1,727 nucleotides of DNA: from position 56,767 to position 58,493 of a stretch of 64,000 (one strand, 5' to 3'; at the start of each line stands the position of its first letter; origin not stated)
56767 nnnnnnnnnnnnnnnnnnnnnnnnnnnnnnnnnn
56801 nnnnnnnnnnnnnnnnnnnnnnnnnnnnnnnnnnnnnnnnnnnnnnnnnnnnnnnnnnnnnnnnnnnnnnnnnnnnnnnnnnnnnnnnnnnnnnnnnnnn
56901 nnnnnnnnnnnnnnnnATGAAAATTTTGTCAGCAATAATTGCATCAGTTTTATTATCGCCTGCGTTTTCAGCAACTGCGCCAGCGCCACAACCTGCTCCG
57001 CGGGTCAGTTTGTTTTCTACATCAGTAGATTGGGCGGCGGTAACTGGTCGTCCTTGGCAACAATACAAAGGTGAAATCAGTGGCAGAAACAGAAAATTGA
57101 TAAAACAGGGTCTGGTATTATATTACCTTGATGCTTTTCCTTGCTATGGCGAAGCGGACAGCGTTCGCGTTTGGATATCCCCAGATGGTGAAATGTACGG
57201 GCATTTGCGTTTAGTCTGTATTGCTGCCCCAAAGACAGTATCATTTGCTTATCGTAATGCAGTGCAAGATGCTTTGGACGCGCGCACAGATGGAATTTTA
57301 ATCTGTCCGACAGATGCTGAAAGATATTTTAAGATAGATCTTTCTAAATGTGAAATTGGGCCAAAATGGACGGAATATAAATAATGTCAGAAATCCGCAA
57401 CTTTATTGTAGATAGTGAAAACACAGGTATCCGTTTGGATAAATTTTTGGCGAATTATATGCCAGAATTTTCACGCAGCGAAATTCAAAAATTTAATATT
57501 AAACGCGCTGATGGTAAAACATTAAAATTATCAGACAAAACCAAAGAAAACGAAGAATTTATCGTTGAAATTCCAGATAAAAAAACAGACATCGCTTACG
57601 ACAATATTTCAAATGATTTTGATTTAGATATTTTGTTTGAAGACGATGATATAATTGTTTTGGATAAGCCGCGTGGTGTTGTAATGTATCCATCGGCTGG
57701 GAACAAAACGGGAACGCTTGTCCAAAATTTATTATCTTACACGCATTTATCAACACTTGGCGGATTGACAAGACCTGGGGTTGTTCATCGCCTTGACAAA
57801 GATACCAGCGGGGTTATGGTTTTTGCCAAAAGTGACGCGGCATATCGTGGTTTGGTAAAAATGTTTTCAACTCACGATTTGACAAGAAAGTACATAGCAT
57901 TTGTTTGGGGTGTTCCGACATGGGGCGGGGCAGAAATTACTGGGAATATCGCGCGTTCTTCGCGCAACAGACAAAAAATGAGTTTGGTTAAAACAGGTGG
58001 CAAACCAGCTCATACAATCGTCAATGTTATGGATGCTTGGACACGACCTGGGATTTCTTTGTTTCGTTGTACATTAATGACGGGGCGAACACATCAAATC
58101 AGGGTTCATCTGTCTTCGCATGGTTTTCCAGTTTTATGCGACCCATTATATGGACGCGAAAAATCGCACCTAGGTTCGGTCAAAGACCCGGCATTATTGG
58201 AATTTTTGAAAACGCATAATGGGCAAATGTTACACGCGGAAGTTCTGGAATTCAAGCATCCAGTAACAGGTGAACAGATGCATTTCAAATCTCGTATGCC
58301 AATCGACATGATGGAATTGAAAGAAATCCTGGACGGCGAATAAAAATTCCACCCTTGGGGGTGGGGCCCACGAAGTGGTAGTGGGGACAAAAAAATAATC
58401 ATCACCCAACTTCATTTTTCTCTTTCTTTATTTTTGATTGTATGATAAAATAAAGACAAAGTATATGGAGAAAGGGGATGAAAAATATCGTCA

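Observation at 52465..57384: Operon of three large paralogous pilin-like proteins plus a zinc-ribbon membrane protein and a secreted protein, with no pilus machinery nearby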

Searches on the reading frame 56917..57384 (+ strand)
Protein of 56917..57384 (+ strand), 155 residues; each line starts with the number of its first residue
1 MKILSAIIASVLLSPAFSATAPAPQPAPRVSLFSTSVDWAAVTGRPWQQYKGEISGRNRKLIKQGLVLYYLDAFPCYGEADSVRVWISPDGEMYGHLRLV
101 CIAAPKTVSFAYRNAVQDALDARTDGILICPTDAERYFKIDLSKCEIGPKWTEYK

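Call 3: search_protein_families(library=pfam, proteins=[window:56917-57384:+], max_evalue=1)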
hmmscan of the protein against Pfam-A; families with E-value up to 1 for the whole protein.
window:56917-57384:+ (155 aa): 1 family
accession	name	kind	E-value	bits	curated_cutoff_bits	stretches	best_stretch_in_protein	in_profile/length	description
PF04501.17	Baculo_VP39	-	0.025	14.6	25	1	114-147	34-67/244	Baculovirus major capsid protein VP39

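Call 4: search_protein_families(library=ncbifam, proteins=[window:56917-57384:+], max_evalue=1)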
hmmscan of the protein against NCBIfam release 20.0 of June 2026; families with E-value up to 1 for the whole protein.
window:56917-57384:+ (155 aa): 1 family
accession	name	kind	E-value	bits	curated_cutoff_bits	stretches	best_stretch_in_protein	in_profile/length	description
NF047414.1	BRANT_His_rich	hypoth_equivalog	0.05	14.6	44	1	1-30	2-33/62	His-rich protein BRANT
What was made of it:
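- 56917..57384 (+): 155-aa protein with a signal peptide (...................) and four Cys. Function unknown. It overlaps the zinc-ribbon gene by 4 nt and rluD by 1 nt. No family hit (calls 3, 4).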

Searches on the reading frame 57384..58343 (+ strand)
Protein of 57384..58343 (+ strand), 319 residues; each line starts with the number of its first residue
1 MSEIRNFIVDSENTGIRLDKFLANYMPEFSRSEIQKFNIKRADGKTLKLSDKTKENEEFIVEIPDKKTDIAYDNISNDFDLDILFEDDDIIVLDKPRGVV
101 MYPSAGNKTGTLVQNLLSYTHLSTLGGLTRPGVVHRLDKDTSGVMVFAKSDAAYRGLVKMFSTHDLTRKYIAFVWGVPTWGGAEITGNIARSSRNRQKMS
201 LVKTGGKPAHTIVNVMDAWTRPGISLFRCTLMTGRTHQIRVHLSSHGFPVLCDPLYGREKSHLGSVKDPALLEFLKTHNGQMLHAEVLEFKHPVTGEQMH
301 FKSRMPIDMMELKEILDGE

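Call 12: search_protein_families(library=pfam, proteins=[window:57384-58343:+], max_evalue=0.00001)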
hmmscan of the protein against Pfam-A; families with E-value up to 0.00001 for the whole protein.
window:57384-58343:+ (319 aa): 1 family
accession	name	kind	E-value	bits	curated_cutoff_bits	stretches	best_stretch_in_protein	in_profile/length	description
PF00849.27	PseudoU_synth_2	-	1.4e-27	97.2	26.8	1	89-245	1-152/152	RNA pseudouridylate synthase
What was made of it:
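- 57384..58343 (+): rluD-type pseudouridine synthase. It is the last tightly packed gene of the string: a housekeeping neighbour, probably co-transcribed but not functionally related. PseudoU_synth_2 E 1.4e-27 (call 12).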
